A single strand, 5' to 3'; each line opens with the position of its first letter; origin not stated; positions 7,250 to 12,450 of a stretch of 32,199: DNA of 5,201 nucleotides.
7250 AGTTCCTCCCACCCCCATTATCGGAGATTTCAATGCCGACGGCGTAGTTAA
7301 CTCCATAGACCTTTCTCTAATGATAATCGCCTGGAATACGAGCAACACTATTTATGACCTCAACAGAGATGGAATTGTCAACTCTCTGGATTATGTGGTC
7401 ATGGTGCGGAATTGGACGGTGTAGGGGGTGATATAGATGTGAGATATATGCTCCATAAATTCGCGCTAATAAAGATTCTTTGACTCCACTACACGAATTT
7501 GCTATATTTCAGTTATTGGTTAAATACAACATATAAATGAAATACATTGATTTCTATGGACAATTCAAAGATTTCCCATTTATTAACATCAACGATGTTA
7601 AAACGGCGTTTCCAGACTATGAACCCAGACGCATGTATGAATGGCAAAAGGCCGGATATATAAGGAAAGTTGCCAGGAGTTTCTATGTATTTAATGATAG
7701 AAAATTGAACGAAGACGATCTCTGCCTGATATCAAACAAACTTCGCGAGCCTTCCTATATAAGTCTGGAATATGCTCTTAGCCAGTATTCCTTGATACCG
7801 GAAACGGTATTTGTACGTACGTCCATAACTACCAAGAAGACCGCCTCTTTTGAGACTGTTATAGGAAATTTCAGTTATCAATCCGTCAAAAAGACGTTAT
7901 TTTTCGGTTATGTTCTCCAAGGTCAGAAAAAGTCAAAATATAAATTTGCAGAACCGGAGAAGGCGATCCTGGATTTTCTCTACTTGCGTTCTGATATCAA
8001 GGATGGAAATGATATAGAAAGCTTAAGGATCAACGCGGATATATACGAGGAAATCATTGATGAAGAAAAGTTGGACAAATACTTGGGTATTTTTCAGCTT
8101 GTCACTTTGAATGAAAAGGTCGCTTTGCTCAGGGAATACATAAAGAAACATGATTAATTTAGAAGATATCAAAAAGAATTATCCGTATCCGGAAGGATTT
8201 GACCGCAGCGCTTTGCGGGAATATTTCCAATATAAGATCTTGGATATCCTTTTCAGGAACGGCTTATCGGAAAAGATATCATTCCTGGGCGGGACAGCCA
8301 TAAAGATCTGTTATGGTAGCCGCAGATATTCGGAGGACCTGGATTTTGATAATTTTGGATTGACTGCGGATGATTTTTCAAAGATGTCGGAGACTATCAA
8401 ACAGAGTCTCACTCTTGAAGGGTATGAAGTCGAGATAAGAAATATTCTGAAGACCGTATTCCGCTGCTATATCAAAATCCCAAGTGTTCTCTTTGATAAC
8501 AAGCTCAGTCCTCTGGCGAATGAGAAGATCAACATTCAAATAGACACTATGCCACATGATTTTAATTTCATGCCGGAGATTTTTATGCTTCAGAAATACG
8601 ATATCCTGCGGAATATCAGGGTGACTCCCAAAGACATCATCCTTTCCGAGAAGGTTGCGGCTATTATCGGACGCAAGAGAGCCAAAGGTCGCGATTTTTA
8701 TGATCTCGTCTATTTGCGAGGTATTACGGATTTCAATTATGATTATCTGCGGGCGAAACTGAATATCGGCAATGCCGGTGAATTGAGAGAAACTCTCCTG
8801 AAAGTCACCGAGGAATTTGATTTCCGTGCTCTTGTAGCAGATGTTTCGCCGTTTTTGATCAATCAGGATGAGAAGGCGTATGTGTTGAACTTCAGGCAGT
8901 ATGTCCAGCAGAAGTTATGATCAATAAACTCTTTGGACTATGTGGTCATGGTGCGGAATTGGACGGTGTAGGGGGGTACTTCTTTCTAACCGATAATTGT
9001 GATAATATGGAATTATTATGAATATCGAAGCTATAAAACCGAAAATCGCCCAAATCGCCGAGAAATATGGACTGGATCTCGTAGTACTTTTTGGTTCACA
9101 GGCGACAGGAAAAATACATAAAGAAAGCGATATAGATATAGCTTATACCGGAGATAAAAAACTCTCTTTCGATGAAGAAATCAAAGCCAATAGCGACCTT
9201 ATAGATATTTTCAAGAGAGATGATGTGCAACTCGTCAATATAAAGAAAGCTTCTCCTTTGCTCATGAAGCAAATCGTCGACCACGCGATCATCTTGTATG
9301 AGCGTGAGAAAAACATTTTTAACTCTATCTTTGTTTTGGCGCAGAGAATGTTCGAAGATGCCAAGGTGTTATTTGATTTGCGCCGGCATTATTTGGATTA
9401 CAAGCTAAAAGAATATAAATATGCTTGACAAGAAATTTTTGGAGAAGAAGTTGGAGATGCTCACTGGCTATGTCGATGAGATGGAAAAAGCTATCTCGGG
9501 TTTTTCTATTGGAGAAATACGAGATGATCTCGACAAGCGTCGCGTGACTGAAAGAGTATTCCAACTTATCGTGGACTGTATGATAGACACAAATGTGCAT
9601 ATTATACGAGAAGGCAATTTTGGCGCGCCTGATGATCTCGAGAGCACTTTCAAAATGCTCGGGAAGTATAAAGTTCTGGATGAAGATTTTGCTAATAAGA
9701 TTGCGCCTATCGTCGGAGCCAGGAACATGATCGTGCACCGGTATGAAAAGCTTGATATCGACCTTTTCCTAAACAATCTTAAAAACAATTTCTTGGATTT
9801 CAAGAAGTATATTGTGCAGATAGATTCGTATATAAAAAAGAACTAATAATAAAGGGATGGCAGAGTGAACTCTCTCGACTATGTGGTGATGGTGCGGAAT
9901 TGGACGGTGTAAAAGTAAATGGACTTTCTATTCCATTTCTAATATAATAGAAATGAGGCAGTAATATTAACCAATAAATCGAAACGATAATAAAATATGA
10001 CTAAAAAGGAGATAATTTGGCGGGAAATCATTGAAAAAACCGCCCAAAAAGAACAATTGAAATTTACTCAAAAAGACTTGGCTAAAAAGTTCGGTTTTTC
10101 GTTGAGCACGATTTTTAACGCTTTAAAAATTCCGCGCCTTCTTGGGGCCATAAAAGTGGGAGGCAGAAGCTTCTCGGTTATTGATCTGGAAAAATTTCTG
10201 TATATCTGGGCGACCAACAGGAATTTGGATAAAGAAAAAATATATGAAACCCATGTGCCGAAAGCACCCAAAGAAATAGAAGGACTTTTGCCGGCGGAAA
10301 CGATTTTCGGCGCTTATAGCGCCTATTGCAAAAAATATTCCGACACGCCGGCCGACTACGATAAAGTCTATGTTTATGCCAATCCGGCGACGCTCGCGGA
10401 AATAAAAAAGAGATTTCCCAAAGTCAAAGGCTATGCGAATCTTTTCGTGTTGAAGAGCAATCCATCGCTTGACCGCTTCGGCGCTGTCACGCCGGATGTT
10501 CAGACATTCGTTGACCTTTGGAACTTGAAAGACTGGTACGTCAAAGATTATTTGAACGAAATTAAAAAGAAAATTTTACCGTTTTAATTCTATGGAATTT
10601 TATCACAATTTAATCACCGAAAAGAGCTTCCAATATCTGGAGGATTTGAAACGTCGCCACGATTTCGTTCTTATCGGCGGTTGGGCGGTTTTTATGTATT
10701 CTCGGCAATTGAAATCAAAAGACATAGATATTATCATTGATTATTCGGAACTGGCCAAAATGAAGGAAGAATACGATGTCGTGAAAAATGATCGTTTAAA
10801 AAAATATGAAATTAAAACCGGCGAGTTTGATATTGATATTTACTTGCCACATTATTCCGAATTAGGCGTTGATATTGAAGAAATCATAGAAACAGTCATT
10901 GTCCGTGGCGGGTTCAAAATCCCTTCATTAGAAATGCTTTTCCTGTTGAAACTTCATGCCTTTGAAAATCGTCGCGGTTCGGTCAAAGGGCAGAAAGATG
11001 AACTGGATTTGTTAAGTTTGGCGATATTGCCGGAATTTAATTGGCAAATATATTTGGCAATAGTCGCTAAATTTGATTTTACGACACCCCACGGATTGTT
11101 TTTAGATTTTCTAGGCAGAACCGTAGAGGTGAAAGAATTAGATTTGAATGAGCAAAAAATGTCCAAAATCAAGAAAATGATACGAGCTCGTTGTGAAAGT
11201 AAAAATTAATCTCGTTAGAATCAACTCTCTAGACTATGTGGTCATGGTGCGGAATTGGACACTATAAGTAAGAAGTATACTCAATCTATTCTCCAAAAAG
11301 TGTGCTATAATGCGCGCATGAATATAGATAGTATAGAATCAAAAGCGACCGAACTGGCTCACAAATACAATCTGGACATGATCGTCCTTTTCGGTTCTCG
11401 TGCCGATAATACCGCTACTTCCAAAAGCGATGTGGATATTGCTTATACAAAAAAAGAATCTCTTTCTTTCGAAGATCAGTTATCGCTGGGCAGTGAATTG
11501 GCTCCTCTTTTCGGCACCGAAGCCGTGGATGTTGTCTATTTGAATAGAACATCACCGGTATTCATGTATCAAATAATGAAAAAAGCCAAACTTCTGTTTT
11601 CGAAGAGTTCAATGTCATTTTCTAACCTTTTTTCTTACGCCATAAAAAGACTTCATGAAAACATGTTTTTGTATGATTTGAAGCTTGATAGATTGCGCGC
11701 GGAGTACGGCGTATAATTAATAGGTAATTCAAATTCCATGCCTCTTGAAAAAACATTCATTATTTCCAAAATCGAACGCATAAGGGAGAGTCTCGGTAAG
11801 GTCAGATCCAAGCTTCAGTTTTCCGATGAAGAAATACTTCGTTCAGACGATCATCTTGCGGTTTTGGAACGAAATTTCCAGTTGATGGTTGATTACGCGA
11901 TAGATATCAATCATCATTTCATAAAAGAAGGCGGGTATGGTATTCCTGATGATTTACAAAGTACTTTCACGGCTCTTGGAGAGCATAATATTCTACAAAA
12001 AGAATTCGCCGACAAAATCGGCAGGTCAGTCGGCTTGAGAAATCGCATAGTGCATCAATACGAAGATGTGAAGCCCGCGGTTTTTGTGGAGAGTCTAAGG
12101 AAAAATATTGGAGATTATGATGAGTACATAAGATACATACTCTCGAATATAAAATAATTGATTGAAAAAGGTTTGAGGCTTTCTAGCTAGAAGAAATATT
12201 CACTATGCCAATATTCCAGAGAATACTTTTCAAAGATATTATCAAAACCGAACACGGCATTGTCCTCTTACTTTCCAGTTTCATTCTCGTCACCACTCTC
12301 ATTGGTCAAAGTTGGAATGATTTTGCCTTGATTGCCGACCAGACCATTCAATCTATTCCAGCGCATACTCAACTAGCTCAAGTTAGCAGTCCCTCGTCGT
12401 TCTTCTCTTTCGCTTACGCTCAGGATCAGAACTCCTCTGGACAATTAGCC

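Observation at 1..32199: Whole-window architecture: co-oriented paralog/TA mosaic, with TA cassettes possibly stabilising a recombination-prone surface-protein locus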

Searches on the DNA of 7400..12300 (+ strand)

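Call 48: search_dna_similar(query=window:7400-12300:+, collection=plasmids, mode=distant, max_rows=8)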
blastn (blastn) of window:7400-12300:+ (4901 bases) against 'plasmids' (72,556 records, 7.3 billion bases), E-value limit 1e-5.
No match.

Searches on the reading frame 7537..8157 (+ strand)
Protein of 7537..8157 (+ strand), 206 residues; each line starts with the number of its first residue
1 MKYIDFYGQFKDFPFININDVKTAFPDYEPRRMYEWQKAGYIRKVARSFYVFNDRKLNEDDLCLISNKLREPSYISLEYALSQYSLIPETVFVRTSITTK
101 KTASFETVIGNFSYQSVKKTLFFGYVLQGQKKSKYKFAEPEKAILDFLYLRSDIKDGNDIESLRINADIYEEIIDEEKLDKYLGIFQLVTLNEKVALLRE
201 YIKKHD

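Call 6: search_protein_families(library=pfam, proteins=[window:7537-8157:+], max_evalue=0.01)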
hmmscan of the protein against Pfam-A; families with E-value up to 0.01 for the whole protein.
window:7537-8157:+ (206 aa): 0 families

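Call 41: search_protein_families(library=padloc, proteins=[window:7537-8157:+], max_evalue=0.001)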
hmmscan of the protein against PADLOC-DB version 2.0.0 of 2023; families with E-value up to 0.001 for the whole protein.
window:7537-8157:+ (206 aa): 12 families
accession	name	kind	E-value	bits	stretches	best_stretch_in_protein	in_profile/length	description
PDLC02241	AbiEi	-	7.3e-62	206.7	1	1-200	1-196/199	AbiEi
PDLC02272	AbiEi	-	3.3e-57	191.5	1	1-201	1-197/200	AbiEi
PDLC02230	AbiEi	-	1.7e-33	113.9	1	31-182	21-173/192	AbiEi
PDLC02240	AbiEi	-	1e-18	65.7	1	38-181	43-193/216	AbiEi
PDLC02232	AbiEi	-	9.2e-13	46.4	1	34-148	42-160/177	AbiEi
PDLC02267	AbiEi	-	1.3e-12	45.7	1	16-149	21-153/252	AbiEi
PDLC02274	AbiEi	-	3.7e-11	41.1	1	38-199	43-211/217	AbiEi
PDLC02255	AbiEi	-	2.9e-09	34.8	1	32-196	36-181/186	AbiEi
PDLC02269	AbiEi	-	9.5e-08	29.6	1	6-203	3-195/251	AbiEi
PDLC02271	AbiEi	-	7.4e-07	26.6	1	31-150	42-168/263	AbiEi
PDLC02225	AbiEi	-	7.1e-06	23.9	1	29-154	31-151/198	AbiEi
PDLC02273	AbiEi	-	0.00037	18.6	1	67-184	79-191/205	AbiEi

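Call 43: search_protein_families(library=ncbifam, proteins=[window:7537-8157:+], max_evalue=0.001)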
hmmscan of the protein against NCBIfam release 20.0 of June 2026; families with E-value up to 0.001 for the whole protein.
window:7537-8157:+ (206 aa): 1 family
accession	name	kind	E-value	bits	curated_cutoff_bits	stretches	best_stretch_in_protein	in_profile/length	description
NF047376.1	TAA_AbiEi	equivalog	4.3e-10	39.6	150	1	32-147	41-161/172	type IV toxin-antitoxin system AbiEi family antitoxin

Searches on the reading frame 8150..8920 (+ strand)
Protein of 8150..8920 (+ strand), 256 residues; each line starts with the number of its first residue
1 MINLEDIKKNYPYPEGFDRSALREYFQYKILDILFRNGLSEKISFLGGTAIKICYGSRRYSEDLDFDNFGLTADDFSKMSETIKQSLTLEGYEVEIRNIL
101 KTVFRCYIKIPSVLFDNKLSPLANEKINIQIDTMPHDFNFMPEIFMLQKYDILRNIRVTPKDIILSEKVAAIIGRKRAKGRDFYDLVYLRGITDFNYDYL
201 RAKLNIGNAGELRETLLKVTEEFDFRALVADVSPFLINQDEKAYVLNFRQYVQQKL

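Call 6: search_protein_families(library=pfam, proteins=[window:8150-8920:+], max_evalue=0.01)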
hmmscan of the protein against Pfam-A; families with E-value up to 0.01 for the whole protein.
window:8150-8920:+ (256 aa): 1 family
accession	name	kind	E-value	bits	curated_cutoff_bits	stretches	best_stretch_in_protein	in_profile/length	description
PF08843.17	AbiEii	-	9.2e-20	72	22.5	1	33-203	5-181/238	Nucleotidyl transferase AbiEii toxin, Type IV TA system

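Call 41: search_protein_families(library=padloc, proteins=[window:8150-8920:+], max_evalue=0.001)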
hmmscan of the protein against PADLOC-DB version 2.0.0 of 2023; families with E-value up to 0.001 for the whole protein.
window:8150-8920:+ (256 aa): 20 families
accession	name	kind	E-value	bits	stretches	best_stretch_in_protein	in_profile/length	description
PDLC02313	AbiEii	-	1.2e-80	268.6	1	1-254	1-253/254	AbiEii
PDLC02293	AbiEii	-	1e-29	101.9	1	18-242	17-252/270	AbiEii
PDLC02296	AbiEii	-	1.8e-23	81.1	1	23-215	26-224/282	AbiEii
PDLC02323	AbiEii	-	3.3e-19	67.5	1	4-206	4-201/248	AbiEii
PDLC02304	AbiEii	-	8.2e-18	63.3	1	23-204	23-202/260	AbiEii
PDLC02307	AbiEii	-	7.9e-16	56.5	1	39-190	19-145/219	AbiEii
PDLC02330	AbiEii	-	2.4e-12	45.1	1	23-192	7-163/219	AbiEii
PDLC02328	AbiEii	-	7.7e-10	37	1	46-189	18-141/203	AbiEii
PDLC02294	AbiEii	-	6.1e-09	34.1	1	31-197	33-193/260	AbiEii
PDLC02318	AbiEii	-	9e-09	33.1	1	26-201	25-194/280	AbiEii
PDLC02305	AbiEii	-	3e-08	31.2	1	38-243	40-244/306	AbiEii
PDLC02321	AbiEii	-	4.3e-08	31.2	1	147-191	173-216/296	AbiEii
PDLC02288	AbiEii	-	3.9e-07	27.3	1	155-204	167-218/294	AbiEii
PDLC02292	AbiEii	-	5.3e-07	27.7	1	23-87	30-91/283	AbiEii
PDLC02306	AbiEii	-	7.1e-07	27.1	1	35-101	33-99/280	AbiEii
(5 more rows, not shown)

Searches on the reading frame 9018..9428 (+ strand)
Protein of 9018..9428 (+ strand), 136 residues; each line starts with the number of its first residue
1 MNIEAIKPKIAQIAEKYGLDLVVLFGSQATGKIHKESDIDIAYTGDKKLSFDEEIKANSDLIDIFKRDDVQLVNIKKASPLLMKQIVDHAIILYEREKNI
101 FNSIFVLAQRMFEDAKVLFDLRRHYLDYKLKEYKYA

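Call 6: search_protein_families(library=pfam, proteins=[window:9018-9428:+], max_evalue=0.01)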
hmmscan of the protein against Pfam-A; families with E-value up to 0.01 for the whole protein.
window:9018-9428:+ (136 aa): 3 families
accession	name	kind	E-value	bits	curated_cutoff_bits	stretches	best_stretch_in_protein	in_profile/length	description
PF18765.7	Polbeta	-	9.1e-21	74.3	26.9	1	9-98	2-92/93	Polymerase beta, Nucleotidyltransferase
PF01909.29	NTP_transf_2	-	1.6e-09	38.4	21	1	14-92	9-92/93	Nucleotidyltransferase domain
PF22600.2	MTPAP-like_central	-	0.0066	17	27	1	9-59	32-78/139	Poly(A) RNA polymerase, mitochondrial-like, central palm domain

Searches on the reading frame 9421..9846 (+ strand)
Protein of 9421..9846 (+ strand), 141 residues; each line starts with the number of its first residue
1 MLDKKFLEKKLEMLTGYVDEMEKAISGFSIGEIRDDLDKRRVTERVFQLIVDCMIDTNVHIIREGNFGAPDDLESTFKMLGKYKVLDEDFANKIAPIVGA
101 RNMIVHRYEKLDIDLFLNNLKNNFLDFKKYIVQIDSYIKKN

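Call 6: search_protein_families(library=pfam, proteins=[window:9421-9846:+], max_evalue=0.01)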
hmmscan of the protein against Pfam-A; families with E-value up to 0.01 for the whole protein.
window:9421-9846:+ (141 aa): 1 family
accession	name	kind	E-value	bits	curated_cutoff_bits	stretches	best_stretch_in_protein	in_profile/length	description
PF01934.22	HepT-like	-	3.4e-21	75.6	23.5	1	17-134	4-120/120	Ribonuclease HepT-like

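Call 46: search_protein_families(library=pfam, proteins=[L025:10924-11151:+, L025:11959-13230:+, L025:13300-13731:+], max_evalue=0.01)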
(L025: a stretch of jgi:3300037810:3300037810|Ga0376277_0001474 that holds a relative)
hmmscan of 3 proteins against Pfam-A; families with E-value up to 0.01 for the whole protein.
L025:10924-11151:+ (75 aa): 0 families

L025:11959-13230:+ (423 aa): 2 families
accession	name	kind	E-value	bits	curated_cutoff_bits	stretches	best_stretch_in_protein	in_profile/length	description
PF12705.13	PDDEXK_1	-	0.00012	22.5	22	1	267-361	120-172/247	PD-(D/E)XK nuclease superfamily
PF04606.18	Ogr_Delta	-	0.0061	16.9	26.3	0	50-87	2-39/47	Ogr/Delta-like zinc finger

L025:13300-13731:+ (143 aa): 1 family
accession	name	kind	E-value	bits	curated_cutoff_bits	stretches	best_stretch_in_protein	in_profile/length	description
PF05635.17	23S_rRNA_IVP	-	0.0094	16.6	33.8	0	15-66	1-52/106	23S rRNA-intervening sequence protein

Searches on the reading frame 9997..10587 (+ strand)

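Call 6: search_protein_families(library=pfam, proteins=[window:9997-10587:+], max_evalue=0.01)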
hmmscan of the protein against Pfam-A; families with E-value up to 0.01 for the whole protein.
window:9997-10587:+ (196 aa): 1 family
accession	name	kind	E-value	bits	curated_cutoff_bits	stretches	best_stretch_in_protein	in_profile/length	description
PF13545.12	HTH_Crp_2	-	0.004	17.5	27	1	18-66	18-66/70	Crp-like helix-turn-helix domain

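Call 41: search_protein_families(library=padloc, proteins=[window:9997-10587:+], max_evalue=0.001)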
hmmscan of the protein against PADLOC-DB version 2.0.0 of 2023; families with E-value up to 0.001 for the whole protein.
window:9997-10587:+ (196 aa): 1 family
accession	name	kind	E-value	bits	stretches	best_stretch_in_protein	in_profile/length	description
PDLC04133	mad1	-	0.00013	20.2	1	23-57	6-39/60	mads_1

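Call 43: search_protein_families(library=ncbifam, proteins=[window:9997-10587:+], max_evalue=0.001)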
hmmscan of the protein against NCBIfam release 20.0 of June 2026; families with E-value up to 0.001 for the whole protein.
window:9997-10587:+ (196 aa): 0 families

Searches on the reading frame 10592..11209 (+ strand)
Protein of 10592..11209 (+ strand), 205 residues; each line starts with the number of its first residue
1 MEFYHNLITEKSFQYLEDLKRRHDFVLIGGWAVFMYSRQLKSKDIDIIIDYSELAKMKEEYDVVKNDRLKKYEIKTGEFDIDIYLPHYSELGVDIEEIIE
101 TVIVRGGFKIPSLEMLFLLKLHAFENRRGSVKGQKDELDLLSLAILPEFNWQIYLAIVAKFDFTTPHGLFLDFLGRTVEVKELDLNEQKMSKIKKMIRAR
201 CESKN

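Call 7: search_protein_families(library=pfam, proteins=[window:10592-11209:+], max_evalue=0.01)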
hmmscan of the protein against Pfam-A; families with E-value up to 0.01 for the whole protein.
window:10592-11209:+ (205 aa): 1 family
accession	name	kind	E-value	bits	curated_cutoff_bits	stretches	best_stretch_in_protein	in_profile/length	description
PF19502.5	DUF6036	-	0.00019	21.7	23.6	1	15-123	12-106/164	Nucleotidyltransferase of unknown function (DUF6036)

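Call 41: search_protein_families(library=padloc, proteins=[window:10592-11209:+], max_evalue=0.001)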
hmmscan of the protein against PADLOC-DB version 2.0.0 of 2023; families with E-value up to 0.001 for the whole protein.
window:10592-11209:+ (205 aa): 0 families

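Call 43: search_protein_families(library=ncbifam, proteins=[window:10592-11209:+], max_evalue=0.001)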
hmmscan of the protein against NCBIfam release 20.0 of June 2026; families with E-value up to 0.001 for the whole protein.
window:10592-11209:+ (205 aa): 0 families
